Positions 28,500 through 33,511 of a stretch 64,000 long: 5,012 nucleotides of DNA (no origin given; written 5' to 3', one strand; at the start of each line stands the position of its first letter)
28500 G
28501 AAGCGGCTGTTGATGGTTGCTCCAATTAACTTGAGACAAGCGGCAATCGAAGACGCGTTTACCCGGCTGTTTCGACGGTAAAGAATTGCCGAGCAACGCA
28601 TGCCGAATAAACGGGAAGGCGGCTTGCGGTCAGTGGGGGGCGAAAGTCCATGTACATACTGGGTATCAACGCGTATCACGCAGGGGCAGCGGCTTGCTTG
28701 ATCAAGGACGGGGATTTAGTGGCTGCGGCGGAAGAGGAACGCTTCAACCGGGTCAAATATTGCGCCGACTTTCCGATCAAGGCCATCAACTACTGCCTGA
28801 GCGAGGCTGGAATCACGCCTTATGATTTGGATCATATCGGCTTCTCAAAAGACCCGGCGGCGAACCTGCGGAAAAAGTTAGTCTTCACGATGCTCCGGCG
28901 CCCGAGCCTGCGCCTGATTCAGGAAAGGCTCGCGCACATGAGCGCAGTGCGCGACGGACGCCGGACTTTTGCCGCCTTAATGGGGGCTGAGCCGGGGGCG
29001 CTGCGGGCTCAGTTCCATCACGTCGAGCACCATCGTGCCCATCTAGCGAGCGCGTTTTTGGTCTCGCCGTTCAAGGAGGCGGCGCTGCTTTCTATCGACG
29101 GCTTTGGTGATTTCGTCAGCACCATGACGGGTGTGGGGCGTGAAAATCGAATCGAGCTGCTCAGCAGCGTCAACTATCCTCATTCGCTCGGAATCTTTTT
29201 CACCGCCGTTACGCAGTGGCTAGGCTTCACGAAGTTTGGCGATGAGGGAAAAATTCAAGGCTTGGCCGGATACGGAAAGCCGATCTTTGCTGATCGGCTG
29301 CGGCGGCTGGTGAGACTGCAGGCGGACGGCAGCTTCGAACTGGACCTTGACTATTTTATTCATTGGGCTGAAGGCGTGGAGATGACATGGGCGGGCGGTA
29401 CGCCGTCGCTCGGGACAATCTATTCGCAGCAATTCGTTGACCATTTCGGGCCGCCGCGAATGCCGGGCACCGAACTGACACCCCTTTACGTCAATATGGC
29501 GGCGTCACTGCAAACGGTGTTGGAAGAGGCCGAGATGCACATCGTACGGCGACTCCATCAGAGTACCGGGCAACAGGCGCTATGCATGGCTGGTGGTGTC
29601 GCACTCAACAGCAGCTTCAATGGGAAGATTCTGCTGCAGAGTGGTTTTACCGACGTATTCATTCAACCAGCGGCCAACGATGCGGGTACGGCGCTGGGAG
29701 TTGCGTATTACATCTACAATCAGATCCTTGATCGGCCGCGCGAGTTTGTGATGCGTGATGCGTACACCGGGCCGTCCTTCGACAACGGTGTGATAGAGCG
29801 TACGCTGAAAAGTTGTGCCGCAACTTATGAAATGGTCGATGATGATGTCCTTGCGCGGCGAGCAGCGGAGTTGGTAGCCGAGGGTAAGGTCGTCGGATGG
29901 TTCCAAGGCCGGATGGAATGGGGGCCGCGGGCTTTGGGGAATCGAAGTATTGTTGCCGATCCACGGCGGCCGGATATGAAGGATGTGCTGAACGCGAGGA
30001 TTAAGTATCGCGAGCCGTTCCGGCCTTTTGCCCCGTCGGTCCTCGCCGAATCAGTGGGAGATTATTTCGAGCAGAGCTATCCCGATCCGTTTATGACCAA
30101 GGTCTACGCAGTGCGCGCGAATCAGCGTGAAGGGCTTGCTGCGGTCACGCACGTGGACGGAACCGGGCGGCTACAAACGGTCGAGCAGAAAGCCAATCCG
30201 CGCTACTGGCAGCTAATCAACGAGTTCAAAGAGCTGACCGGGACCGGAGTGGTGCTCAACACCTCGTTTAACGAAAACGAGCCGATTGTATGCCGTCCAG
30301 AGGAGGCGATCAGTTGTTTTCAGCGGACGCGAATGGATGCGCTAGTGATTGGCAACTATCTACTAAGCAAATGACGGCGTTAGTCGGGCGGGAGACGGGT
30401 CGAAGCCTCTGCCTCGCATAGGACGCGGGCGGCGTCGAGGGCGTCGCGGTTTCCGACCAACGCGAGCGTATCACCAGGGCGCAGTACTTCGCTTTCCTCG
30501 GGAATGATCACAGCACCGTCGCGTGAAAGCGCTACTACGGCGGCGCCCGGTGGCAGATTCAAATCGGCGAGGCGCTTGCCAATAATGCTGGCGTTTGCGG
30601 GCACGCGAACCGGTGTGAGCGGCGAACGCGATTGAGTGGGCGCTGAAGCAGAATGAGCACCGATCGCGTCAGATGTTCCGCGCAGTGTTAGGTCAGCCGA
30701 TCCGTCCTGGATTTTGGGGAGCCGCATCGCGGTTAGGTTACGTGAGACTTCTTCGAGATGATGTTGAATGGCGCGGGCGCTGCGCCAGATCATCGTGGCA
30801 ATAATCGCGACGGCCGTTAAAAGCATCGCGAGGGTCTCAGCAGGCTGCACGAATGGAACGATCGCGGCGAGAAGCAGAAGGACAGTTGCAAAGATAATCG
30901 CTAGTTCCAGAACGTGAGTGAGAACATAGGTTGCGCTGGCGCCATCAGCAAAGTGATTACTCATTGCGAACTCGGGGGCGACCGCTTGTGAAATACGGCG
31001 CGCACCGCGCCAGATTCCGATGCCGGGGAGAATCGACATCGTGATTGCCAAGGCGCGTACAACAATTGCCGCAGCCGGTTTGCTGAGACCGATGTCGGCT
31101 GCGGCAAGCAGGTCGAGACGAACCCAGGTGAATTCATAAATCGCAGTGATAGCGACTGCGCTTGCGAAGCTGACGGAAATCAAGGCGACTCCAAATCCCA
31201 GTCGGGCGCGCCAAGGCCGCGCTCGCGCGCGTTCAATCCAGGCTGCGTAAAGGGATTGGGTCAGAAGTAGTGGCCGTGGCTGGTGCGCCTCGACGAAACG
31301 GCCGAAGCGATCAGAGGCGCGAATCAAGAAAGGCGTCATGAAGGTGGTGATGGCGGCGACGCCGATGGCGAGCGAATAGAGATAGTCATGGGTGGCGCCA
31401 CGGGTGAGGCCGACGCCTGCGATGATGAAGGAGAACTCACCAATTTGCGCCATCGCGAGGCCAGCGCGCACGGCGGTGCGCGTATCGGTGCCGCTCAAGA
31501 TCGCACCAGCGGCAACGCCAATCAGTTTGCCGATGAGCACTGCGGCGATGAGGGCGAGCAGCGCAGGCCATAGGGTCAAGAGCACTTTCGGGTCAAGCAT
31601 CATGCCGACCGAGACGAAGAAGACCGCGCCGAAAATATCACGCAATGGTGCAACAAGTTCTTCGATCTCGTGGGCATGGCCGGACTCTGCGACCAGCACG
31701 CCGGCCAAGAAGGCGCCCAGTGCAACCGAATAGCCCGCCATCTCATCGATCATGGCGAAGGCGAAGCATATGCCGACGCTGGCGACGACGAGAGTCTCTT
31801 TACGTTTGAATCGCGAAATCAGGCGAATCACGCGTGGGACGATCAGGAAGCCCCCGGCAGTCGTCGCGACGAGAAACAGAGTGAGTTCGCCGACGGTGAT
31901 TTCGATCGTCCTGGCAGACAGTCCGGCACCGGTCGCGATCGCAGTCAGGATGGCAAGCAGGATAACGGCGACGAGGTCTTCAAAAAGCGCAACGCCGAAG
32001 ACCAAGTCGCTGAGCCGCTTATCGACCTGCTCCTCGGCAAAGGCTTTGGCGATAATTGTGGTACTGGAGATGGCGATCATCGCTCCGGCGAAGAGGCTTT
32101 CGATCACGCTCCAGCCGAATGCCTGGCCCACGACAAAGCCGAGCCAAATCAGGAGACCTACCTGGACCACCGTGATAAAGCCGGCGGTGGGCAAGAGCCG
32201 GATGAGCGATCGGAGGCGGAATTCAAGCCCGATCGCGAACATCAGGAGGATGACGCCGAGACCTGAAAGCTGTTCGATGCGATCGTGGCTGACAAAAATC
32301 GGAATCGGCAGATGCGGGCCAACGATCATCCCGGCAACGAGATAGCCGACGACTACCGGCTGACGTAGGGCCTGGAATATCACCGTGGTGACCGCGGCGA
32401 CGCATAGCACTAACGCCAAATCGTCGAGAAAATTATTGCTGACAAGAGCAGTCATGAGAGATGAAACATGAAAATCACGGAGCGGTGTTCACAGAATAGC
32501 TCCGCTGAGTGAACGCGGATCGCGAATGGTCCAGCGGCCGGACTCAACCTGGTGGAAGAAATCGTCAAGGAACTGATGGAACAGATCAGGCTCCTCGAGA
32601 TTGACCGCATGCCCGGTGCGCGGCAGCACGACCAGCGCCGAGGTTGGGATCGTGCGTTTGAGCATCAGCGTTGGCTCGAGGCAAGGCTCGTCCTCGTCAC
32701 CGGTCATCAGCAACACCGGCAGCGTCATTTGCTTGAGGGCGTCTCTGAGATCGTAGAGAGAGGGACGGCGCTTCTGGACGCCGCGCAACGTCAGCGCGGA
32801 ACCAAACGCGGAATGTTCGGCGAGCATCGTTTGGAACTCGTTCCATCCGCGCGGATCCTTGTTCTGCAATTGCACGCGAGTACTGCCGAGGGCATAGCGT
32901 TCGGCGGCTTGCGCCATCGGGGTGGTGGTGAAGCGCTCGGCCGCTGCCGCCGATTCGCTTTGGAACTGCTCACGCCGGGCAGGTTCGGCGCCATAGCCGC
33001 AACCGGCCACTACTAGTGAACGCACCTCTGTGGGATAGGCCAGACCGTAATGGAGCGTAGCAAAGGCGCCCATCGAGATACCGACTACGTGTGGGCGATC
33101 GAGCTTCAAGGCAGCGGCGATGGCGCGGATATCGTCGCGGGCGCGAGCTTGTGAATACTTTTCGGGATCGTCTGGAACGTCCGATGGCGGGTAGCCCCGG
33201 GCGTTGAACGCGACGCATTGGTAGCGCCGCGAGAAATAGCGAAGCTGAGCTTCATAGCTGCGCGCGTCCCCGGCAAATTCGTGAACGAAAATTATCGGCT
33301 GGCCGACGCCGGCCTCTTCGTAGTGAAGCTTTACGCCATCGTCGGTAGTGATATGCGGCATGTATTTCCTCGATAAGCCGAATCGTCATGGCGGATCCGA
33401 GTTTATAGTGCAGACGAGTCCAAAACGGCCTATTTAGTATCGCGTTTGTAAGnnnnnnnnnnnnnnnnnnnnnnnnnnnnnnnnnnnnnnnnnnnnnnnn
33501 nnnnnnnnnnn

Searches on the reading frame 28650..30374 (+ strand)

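Call 63: search_protein_families(library=pfam, proteins=[window:28650-30374:+], max_evalue=0.0001)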
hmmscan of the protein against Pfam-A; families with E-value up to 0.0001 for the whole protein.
window:28650-30374:+ (574 aa): 2 families
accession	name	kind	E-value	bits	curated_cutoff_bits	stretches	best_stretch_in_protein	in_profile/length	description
PF16861.10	Carbam_trans_C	-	1.1e-74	250.1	27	1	406-574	1-170/170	Carbamoyltransferase C-terminus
PF02543.21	Carbam_trans_N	-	1.7e-54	186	24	1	3-352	2-345/346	Carbamoyltransferase N-terminus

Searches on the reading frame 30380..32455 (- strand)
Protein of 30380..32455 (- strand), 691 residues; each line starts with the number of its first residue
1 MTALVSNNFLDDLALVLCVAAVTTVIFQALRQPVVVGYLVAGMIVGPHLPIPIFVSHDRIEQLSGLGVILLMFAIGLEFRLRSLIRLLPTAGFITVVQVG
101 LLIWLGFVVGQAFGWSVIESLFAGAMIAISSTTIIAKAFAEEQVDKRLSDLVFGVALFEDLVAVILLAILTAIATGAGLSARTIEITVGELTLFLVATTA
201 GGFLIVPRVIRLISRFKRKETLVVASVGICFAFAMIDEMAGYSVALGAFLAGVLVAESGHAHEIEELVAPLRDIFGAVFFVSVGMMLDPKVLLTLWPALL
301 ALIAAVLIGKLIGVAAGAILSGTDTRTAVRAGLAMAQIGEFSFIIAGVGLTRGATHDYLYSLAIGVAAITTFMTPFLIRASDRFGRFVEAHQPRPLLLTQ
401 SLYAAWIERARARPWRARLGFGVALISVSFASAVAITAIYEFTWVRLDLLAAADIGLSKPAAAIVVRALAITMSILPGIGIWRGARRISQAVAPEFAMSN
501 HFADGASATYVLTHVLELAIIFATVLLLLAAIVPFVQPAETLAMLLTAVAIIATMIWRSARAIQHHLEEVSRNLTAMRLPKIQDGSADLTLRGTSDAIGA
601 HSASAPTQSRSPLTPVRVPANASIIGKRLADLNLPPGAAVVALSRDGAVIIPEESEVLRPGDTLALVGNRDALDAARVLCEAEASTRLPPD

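Call 63: search_protein_families(library=pfam, proteins=[window:30380-32455:-], max_evalue=0.0001)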
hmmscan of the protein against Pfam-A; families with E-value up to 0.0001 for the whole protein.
window:30380-32455:- (691 aa): 2 families
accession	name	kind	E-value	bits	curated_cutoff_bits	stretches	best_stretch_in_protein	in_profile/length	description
PF00999.27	Na_H_Exchanger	-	1.1e-62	212.6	26.2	1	20-377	4-373/375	Sodium/hydrogen exchanger, transmembrane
PF02080.26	TrkA_C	-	5.9e-16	58.6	27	1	616-678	4-68/71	TrkA-C domain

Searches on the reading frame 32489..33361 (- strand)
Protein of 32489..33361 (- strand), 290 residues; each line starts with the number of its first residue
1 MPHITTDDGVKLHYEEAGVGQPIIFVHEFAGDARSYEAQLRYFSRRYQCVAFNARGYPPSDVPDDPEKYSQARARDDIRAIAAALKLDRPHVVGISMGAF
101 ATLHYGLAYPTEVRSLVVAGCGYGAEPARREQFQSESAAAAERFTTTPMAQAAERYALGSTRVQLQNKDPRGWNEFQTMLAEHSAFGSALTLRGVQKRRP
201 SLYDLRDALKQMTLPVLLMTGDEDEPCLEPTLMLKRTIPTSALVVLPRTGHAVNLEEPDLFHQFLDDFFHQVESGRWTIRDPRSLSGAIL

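Call 63: search_protein_families(library=pfam, proteins=[window:32489-33361:-], max_evalue=0.0001)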
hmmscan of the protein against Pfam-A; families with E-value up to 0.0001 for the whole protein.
window:32489-33361:- (290 aa): 4 families
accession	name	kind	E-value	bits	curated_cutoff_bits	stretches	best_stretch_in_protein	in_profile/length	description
PF00561.26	Abhydrolase_1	-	7.8e-21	75.3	25.8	1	22-258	2-245/245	alpha/beta hydrolase fold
PF12697.13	Abhydrolase_6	-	1.2e-17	65.8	26.3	1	23-262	1-215/217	Alpha/beta hydrolase family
PF12146.15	Hydrolase_4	-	6e-10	39.3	27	1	23-228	7-206/239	Serine aminopeptidase, S33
PF03096.20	Ndr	-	3.8e-05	23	23.3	1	74-268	85-275/283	Ndr family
